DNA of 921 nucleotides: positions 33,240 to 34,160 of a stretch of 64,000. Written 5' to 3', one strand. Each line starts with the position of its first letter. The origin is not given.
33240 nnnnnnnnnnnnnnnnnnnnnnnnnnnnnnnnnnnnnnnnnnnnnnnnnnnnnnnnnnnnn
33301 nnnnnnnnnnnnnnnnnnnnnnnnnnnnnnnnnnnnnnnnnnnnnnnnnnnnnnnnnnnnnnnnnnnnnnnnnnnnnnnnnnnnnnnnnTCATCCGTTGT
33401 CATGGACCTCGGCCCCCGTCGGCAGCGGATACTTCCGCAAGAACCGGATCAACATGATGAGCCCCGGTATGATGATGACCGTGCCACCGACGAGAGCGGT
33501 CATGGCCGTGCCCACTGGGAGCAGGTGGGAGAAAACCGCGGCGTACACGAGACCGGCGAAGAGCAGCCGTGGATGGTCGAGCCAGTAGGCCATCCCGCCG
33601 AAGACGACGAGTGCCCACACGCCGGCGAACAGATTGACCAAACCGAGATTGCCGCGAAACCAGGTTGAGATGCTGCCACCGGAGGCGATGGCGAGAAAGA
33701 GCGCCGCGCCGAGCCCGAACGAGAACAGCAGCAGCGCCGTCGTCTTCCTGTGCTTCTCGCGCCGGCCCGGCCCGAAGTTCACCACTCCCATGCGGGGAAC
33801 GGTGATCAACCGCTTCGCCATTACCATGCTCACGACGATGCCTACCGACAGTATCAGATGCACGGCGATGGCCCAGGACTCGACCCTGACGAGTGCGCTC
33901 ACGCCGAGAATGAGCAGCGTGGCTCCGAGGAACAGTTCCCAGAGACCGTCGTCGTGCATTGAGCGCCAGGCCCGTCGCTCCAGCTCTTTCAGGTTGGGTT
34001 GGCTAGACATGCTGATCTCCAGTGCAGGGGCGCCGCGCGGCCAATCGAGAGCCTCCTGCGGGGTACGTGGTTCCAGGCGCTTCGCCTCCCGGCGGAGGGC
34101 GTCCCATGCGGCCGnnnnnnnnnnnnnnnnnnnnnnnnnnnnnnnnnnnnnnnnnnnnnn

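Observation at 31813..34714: Unrecognised four-gene operon: duplicated polytopic membrane proteins + winged-helix regulator + lipoprotein beta-propeller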

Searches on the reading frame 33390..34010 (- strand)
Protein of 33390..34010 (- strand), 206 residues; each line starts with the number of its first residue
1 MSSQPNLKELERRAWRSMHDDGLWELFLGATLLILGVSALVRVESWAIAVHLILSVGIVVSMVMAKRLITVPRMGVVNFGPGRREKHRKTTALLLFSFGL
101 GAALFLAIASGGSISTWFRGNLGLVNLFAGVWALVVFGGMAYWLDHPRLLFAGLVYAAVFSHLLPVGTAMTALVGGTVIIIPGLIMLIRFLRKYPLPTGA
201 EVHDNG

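Call 3: search_protein_families(library=pfam, proteins=[window:33390-34010:-], max_evalue=1)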
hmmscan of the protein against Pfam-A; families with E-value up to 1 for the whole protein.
window:33390-34010:- (206 aa): 1 family
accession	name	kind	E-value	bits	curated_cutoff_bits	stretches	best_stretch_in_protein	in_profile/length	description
PF20342.3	DUF6637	-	0.84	10.3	27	1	60-114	48-100/103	Family of unknown function (DUF6637)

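Call 4: search_protein_families(library=ncbifam, proteins=[window:33390-34010:-], max_evalue=1)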
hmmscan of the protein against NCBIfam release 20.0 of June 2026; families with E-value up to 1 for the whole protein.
window:33390-34010:- (206 aa): 0 families

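Call 7: find_homologous_proteins(query=window:33390-34010:-, max_evalue=0.001)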
Query window:33390-34010:- (206 aa): 64 proteins with E <= 0.001 among 1786 candidates.
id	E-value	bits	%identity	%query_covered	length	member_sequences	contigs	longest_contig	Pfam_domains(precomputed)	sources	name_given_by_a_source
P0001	9.7e-127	439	100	100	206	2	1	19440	-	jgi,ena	-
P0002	8.9e-87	308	74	100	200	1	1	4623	-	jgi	jgi:hypothetical protein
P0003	9.0e-85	302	70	100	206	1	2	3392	-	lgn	-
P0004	3.1e-82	293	66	100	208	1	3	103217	-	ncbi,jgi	jgi:hypothetical protein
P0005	2.0e-73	264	67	92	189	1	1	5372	-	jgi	jgi:hypothetical protein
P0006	2.4e-71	258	64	92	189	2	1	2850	-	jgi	jgi:hypothetical protein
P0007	5.9e-70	253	70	92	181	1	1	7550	-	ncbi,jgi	jgi:hypothetical protein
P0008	6.2e-61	224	53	100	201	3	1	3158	-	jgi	jgi:hypothetical protein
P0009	8.0e-61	223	55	100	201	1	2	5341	-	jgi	jgi:hypothetical protein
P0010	6.6e-58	214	53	100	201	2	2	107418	-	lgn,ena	-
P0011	9.5e-56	207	51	100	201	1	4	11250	-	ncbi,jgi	jgi:hypothetical protein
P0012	2.1e-41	160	45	100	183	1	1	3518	-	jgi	jgi:hypothetical protein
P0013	2.1e-41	160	43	95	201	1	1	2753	-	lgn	-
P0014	1.7e-39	154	44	93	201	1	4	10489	-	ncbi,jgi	jgi:hypothetical protein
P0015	7.0e-39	152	43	93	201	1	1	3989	-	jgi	-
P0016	2.3e-37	147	41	98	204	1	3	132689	-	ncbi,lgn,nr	ncbi:MAG: hypothetical protein GTO22_21915 [Gemmatimonadales bacterium]|nr:hypothetical protein [Gem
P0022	3.9e-26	110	39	100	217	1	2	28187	-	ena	-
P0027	2.3e-25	108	40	96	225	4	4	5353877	-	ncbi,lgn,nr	ncbi:MAG: hypothetical protein JSV81_17045 [Anaerolineales bacterium]|nr:MAG: hypothetical protein J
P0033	1.9e-23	101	37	100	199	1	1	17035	-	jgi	jgi:MFS family permease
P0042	6.0e-20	90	34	97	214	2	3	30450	-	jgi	jgi:MFS family permease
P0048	2.9e-17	81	33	98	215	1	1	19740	-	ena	-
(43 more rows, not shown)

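Call 9: find_encoding_contigs(protein=P0004, flank=6000, max_places=3)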
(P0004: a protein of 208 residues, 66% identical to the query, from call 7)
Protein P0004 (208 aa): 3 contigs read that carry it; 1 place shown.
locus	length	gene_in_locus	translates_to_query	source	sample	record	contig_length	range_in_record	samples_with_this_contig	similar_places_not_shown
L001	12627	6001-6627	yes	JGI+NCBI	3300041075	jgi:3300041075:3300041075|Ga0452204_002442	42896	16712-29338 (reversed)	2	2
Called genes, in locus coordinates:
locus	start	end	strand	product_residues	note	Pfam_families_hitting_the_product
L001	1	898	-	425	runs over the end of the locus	PF00155:Aminotran_1_2, PF00266:Aminotran_5, PF01041:DegT_DnrJ_EryC1 (faint), PF01053:Cys_Met_Meta_PP (weak), PF01212:Beta_elim_lyase (weak)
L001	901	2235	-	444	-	PF19295:SufBD_N, PF01458:SUFBD_core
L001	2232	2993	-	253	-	PF02463:SMC_N (faint), PF00005:ABC_tran, PF13304:AAA_21 (faint)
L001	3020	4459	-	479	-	PF19295:SufBD_N, PF01458:SUFBD_core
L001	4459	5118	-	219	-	PF01022:HTH_5, PF12802:MarR_2 (weak), PF12840:HTH_20, PF13412:HTH_24, PF00392:GntR (faint), PF01047:MarR (weak), PF01978:TrmB (faint), PF08279:HTH_11, +2 more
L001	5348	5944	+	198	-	-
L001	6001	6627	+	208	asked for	-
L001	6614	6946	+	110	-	PF01022:HTH_5, PF13601:HTH_34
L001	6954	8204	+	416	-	-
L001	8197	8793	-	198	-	PF12804:NTP_transf_3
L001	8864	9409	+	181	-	PF01327:Pep_deformylase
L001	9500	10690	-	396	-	PF03061:4HBT, PF13279:4HBT_2, PF00561:Abhydrolase_1, PF12146:Hydrolase_4, PF12697:Abhydrolase_6, PF03096:Ndr, PF06821:Ser_hydrolase (faint)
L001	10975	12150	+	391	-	PF01612:DNA_pol_A_exo1, PF00570:HRDC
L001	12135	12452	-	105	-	PF01883:FeS_assembly_P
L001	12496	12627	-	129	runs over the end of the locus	PF04134:DCC1-like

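Call 10: find_encoding_contigs(protein=P0016, flank=6000, max_places=3)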
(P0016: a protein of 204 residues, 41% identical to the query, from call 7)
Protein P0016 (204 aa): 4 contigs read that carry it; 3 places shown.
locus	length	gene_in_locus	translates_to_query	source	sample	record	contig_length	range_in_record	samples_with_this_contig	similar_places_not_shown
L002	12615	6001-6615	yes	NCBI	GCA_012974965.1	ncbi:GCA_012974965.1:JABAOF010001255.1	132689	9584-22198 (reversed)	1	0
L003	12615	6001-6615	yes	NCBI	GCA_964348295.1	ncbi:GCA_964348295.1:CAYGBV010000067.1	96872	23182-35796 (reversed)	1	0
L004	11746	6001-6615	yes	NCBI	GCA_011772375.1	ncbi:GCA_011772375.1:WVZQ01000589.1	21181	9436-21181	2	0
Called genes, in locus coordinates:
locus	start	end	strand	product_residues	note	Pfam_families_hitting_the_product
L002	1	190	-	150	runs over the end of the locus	PF01592:NifU_N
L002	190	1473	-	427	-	PF00155:Aminotran_1_2, PF00266:Aminotran_5, PF01212:Beta_elim_lyase (weak), PF01053:Cys_Met_Meta_PP (weak)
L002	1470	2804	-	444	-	PF19295:SufBD_N, PF01458:SUFBD_core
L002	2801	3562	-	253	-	PF00005:ABC_tran, PF02463:SMC_N (faint)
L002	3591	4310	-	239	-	PF01458:SUFBD_core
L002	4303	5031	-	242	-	PF19295:SufBD_N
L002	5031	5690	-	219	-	PF01022:HTH_5, PF12802:MarR_2 (weak), PF12840:HTH_20, PF13412:HTH_24, PF13545:HTH_Crp_2 (weak), PF00392:GntR (weak), PF01047:MarR (weak), PF08279:HTH_11, +4 more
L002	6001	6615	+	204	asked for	-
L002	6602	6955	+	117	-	PF13601:HTH_34, PF01022:HTH_5 (weak)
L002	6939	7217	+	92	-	-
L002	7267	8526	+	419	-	-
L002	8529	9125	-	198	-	PF01128:IspD (weak), PF12804:NTP_transf_3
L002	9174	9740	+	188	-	PF01327:Pep_deformylase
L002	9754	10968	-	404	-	PF13279:4HBT_2, PF03061:4HBT, PF00561:Abhydrolase_1, PF12146:Hydrolase_4, PF12697:Abhydrolase_6, PF03096:Ndr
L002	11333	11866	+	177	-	PF01612:DNA_pol_A_exo1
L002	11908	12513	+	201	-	PF00570:HRDC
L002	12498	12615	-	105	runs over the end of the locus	PF01883:FeS_assembly_P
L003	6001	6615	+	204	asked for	-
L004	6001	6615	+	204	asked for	-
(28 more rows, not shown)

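Call 11: find_encoding_contigs(protein=P0027, flank=6000, max_places=3)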
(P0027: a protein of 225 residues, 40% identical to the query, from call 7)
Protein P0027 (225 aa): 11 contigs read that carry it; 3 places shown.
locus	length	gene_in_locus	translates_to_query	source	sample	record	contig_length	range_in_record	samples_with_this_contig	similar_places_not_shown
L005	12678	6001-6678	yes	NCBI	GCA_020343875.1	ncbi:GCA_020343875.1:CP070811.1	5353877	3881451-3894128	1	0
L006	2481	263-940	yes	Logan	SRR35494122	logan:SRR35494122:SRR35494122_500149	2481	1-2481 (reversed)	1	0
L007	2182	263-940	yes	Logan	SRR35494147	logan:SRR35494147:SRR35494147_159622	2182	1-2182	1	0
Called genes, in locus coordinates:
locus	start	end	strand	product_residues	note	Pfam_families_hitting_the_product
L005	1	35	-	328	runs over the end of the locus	PF00291:PALP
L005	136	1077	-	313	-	PF01073:3Beta_HSD (faint), PF01370:Epimerase, PF05368:NmrA, PF13460:NAD_binding_10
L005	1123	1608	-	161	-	PF14512:TM1586_NiRdase, PF00881:Nitroreductase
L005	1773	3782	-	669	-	PF13426:PAS_9, PF08447:PAS_3, PF00989:PAS, PF13426:PAS_9, PF08447:PAS_3, PF00512:HisKA, PF02518:HATPase_c, PF00072:Response_reg, +3 more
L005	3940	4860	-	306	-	PF09754:PAC2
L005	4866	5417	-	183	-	-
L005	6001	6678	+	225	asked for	-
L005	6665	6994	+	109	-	PF13601:HTH_34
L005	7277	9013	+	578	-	PF20446:ABC_N, PF09818:ABC_ATPase, PF21117:MRB1590_C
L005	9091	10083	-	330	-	PF01073:3Beta_HSD (weak), PF01370:Epimerase, PF13460:NAD_binding_10 (weak), PF16363:GDP_Man_Dehyd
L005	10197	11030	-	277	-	PF09370:PEP_hydrolase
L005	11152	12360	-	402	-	PF06792:UPF0261, PF23189:UPF0261_C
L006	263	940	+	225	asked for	-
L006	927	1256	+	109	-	PF13601:HTH_34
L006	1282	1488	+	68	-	-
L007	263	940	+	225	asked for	-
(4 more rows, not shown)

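Call 17: find_encoding_contigs(protein=P0042, flank=5000, max_places=2)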
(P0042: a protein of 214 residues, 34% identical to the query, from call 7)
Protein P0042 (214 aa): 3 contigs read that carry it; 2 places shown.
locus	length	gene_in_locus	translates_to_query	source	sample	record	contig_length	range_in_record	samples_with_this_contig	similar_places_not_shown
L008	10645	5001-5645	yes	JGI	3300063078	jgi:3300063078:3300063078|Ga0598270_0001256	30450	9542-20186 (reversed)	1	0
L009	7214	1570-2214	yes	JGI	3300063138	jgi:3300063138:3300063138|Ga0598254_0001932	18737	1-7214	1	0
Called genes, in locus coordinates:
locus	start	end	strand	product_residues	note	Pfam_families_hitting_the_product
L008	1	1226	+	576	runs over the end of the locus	PF05048:NosD (faint), PF13229:Beta_helix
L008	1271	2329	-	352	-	PF01758:SBF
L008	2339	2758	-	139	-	PF01451:LMWPc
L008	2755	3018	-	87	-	PF13192:Thioredoxin_3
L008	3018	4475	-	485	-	PF03773:ArsP_1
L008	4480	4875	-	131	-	PF01022:HTH_5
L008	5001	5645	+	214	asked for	-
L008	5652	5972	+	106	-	PF13601:HTH_34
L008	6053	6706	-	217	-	PF00072:Response_reg, PF08281:Sigma70_r4_2 (weak), PF00196:GerE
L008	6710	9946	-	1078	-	PF07494:Reg_prop (faint), PF23748:Beta-prop_LRRK2 (faint), PF08450:SGL (faint), PF07495:Y_Y_Y, PF07730:HisKA_3, PF02518:HATPase_c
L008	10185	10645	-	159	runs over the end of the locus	PF04191:PEMT, PF04140:ICMT (weak)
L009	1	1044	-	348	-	?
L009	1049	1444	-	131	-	PF01022:HTH_5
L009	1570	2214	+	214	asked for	-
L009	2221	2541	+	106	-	PF13601:HTH_34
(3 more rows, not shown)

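Call 18: find_encoding_contigs(protein=P0048, flank=5000, max_places=2)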
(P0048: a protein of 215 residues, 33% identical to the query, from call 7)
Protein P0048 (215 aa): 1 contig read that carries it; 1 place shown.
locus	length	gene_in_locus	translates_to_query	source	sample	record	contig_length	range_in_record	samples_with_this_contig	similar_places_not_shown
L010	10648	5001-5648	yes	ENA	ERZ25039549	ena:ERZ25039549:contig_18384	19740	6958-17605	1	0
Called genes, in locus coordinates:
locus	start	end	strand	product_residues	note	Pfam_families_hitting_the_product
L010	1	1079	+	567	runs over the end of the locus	PF00916:Sulfate_transp, PF01740:STAS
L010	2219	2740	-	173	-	PF13366:PDDEXK_3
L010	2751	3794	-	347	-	PF01883:FeS_assembly_P, PF02374:ArsA_ATPase (weak), PF09140:MipZ (weak), PF10609:ParA, PF13614:AAA_31 (weak), PF01656:CbiA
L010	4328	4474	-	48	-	-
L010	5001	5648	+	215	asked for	-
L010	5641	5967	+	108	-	PF13601:HTH_34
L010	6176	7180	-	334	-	-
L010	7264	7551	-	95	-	PF14026:SCO4226-like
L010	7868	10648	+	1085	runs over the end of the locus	PF01381:HTH_3, PF13560:HTH_31, PF13191:AAA_16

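Call 19: find_encoding_contigs(protein=P0033, flank=5000, max_places=2)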
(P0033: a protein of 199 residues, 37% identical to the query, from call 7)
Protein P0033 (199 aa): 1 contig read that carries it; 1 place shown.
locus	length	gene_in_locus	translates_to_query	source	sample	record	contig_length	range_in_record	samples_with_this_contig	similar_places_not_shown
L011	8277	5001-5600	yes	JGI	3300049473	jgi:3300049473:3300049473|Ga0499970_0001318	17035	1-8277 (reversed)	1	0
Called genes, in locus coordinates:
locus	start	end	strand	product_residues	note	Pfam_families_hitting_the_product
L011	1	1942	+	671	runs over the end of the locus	PF01558:POR, PF01855:POR_N, PF02780:Transketolase_C (weak), PF17147:PFOR_II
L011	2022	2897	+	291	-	PF02775:TPP_enzyme_C, PF12367:PFO_beta_C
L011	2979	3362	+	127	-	-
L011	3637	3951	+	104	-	-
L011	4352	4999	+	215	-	-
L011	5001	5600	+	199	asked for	-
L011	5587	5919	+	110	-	PF01022:HTH_5 (weak), PF13601:HTH_34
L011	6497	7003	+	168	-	PF09918:DUF2148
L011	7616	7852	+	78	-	PF01918:Alba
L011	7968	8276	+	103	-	?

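Call 20: predict_structure(alignment_id=A1)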
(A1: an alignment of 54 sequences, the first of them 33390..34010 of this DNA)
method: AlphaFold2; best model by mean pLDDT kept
length: 206 residues; sequences in the alignment: 54
mean_pLDDT: 90.7   pTM: 0.83
mean pLDDT of the five models: 90.7, 89.6, 88.7, 87.2, 86.2
residues with pLDDT >= 90: 164; 70-90: 28; 50-70: 10; < 50: 4
segments of 3 or more residues with pLDDT < 50: 204-206
pLDDT, mean of each block of 10 residues (from residue 1): 77 91 97 95 93 96 95 87 94 95 90 92 92 96 95 95 79 97 97 85 50
secondary structure, 60 per line:
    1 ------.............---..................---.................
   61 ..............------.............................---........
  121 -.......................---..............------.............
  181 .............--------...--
elements in order: H7-19 H23-40 H44-74 H81-109 H113-120 H122-144 H148-161 H168-193

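Call 24: search_protein_representatives(alignment_id=A1)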
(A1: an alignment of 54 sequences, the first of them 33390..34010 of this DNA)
Query: 54 sequences, 205 profile positions. Proteins with E-value up to 0.001 (for the whole library): 3139; up to 1e-10: 1797; up to 1e-30: 489. The best 150 are listed.
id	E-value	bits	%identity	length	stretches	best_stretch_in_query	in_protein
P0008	1.5e-69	250.2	-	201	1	1-204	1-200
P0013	8.4e-68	244.4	-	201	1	2-200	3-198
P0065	3.0e-67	242.6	-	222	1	1-201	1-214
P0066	2.6e-66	239.6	-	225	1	2-198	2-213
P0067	6.8e-64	231.7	-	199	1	1-203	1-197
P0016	2.0e-63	230.1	-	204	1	3-203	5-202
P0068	2.8e-62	226.4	-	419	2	1-195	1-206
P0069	5.3e-61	222.2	-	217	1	1-197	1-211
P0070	9.1e-61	221.5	-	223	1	1-198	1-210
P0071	1.7e-60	220.5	-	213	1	1-202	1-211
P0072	2.6e-60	220.0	-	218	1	4-200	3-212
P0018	3.9e-60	219.4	-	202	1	1-203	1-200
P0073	3.2e-58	213.2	-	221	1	1-197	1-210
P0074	3.4e-58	213.1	-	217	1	1-202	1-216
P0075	4.8e-58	212.6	-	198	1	1-203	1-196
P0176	7.2e-48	179.3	-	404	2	1-203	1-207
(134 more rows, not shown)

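Call 28: fold_search(model_id=the predicted structure, library=pdb)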
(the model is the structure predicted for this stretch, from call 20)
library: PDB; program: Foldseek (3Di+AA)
matches with E <= 10: 166; with E <= 0.001: 0
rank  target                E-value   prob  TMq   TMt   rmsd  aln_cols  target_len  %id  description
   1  8d9p                  5.6e-01  0.14  0.16  0.17  24.0       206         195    9  De Novo Photosynthetic Reaction Center Protein Equipped with Heme B and Mn(II) cations (released 2022-09-28)
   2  5ys3_A                5.9e-01  0.30  0.24  0.26  14.8       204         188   11  1.8 angstrom crystal structure of Succinate-Acetate Permease from Citrobacter koseri (released 2018-04-25)
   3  8f6j_A                5.9e-01  0.15  0.21  0.17  14.9       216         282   15  Cryo-EM structure of a Zinc-loaded D287A mutant of the YiiP-Fab complex (released 2023-02-08)
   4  8f6k_B                6.5e-01  0.28  0.28  0.21  13.3       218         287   10  Cryo-EM structure of a Zinc-loaded H263A/D287A mutant of the YiiP-Fab complex (released 2023-02-08)
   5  5zug_C                7.8e-01  0.23  0.25  0.27  15.1       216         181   11  Structure of the bacterial acetate channel SatP (released 2018-11-21)
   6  5ys3_B                9.4e-01  0.21  0.24  0.26  14.8       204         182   11  1.8 angstrom crystal structure of Succinate-Acetate Permease from Citrobacter koseri (released 2018-04-25)
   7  3ibx_D                9.9e-01  0.11  0.19  0.19  13.4       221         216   15  Crystal structure of F47Y variant of TenA (HP1287) from Helicobacter pylori (released 2009-11-17)
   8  8f6h_B                1.3e+00  0.11  0.19  0.17  14.2       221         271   12  Cryo-EM structure of a Zinc-loaded asymmetrical TMD D70A mutant of the YiiP-Fab complex (released 2023-02-08)
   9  3dde_B                1.3e+00  0.06  0.17  0.16  17.7       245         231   10  Crystal structure of a domain of unknown function with a heme oxygenase-like fold (sden_3740) from shewanella denitrif (released 2008-06-24)
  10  6z0c_B                1.3e+00  0.18  0.23  0.24  21.8       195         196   13  Structure of in silico modelled artificial Maquette-3 protein (released 2021-03-17)
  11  1udd_B                1.4e+00  0.11  0.21  0.20  12.5       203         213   12  TenA homologue protein from P.horikoshii OT3 (released 2004-06-01)
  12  3dde_A                1.4e+00  0.08  0.19  0.18  17.6       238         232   12  Crystal structure of a domain of unknown function with a heme oxygenase-like fold (sden_3740) from shewanella denitrif (released 2008-06-24)
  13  6z0c_D                1.6e+00  0.18  0.23  0.24  21.4       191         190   12  Structure of in silico modelled artificial Maquette-3 protein (released 2021-03-17)
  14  8f6i_A                1.7e+00  0.13  0.25  0.21  12.8       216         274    9  Cryo-EM structure of a Zinc-loaded symmetrical D70A mutant of the YiiP-Fab complex (released 2023-02-08)
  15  9jj3_A                1.7e+00  0.11  0.21  0.16  13.8       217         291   12  Cryo-EM structure of human ZnT4 D150N/D281N (released 2025-06-04)
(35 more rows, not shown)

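Call 30: find_related_loci(query=A2, collection=genome_contigs, flank=4000)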
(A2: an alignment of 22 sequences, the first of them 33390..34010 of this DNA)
Query A2 (206 aa) in genome_contigs; peptide patterns used: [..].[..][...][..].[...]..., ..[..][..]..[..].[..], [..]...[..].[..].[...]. (x = any residue, [..] = any of these).
422 stretches matched a pattern; 182 encode a relative of the query (tblastn E <= 1e-3); the best 80 are kept; 80 distinct loci.
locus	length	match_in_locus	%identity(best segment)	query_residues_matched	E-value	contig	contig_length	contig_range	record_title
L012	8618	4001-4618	66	1-206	6e-79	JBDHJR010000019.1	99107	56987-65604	MAG: Gemmatimonadota bacterium isolate BHB10-26_Bin_262 BHB10-26_Bin_262_scaffold_1488, whole genome shotgun sequence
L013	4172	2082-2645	44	6-197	6e-45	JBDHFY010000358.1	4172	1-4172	MAG: Gemmatimonadota bacterium isolate M8-58_Bin_338 M8-58_Bin_338_scaffold_158013, whole genome shotgun sequence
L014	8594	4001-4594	43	2-203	1e-39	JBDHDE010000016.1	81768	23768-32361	MAG: Gemmatimonadota bacterium isolate M8-32_Bin_184 M8-32_Bin_184_scaffold_1098, whole genome shotgun sequence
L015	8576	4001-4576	41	2-197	1e-42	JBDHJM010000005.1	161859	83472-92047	MAG: Gemmatimonadota bacterium isolate BHB10-26_Bin_197 BHB10-26_Bin_197_scaffold_429, whole genome shotgun sequence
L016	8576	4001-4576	39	6-201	9e-37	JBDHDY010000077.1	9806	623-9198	MAG: Gemmatimonadota bacterium isolate M8-44_Bin_129 M8-44_Bin_129_scaffold_23884, whole genome shotgun sequence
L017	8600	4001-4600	41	3-203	7e-35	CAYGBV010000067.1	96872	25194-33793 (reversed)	MAG TPA_asm: uncultured Gemmatimonadaceae bacterium isolate ERP108616_co1_411 genome assembly, contig: k119_1652629, who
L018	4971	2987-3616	37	1-204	1e-33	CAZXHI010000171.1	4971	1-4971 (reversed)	MAG TPA_asm: uncultured Thermoplasmatales archaeon isolate SRP185410_co1_277 genome assembly, contig: k141_1471928, whol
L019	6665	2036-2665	40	1-198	3e-33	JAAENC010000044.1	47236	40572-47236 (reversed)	MAG: Chloroflexota bacterium isolate Bse_22 BseG_CONTIG85468, whole genome shotgun sequence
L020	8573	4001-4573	41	6-200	5e-33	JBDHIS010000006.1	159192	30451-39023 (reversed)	MAG: Gemmatimonadota bacterium isolate BHB10-2_Bin_329 BHB10-2_Bin_329_scaffold_491, whole genome shotgun sequence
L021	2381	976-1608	36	1-204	3e-32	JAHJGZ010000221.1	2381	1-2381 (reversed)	MAG: Candidatus Omnitrophota bacterium isolate Modern_marine_glass_biofilm.mb.92 Modern_marine_glas.mb.92_k141_1151841,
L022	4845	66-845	39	1-206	3e-32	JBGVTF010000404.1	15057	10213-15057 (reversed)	MAG: Anaerolineae bacterium isolate S_237_B7 k127_507986, whole genome shotgun sequence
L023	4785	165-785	36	1-195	5e-32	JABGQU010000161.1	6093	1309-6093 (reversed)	MAG: Anaerolineae bacterium isolate co234_bin63 NODE_19546_length_6093_cov_28.031467, whole genome shotgun sequence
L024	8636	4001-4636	36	1-199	3e-31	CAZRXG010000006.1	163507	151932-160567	MAG TPA_asm: uncultured Anaerolineae bacterium isolate binchicken_co178_148 genome assembly, contig: NODE_179_length_163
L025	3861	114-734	37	1-195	1e-30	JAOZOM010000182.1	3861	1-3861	MAG: Anaerolineales bacterium isolate GMC4.maxbin2.127_sub GMC4_51497_length_3861_cov_16.736469, whole genome shotgun se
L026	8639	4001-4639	37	1-204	2e-30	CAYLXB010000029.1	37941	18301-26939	MAG TPA_asm: uncultured Anaerolineaceae bacterium isolate SRP278314_co1_233 genome assembly, contig: NODE_1378_length_37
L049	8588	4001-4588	38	6-205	8e-32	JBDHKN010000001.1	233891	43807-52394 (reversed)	MAG: Gemmatimonadota bacterium isolate BHB10-38_Bin_27 BHB10-38_Bin_27_scaffold_86, whole genome shotgun sequence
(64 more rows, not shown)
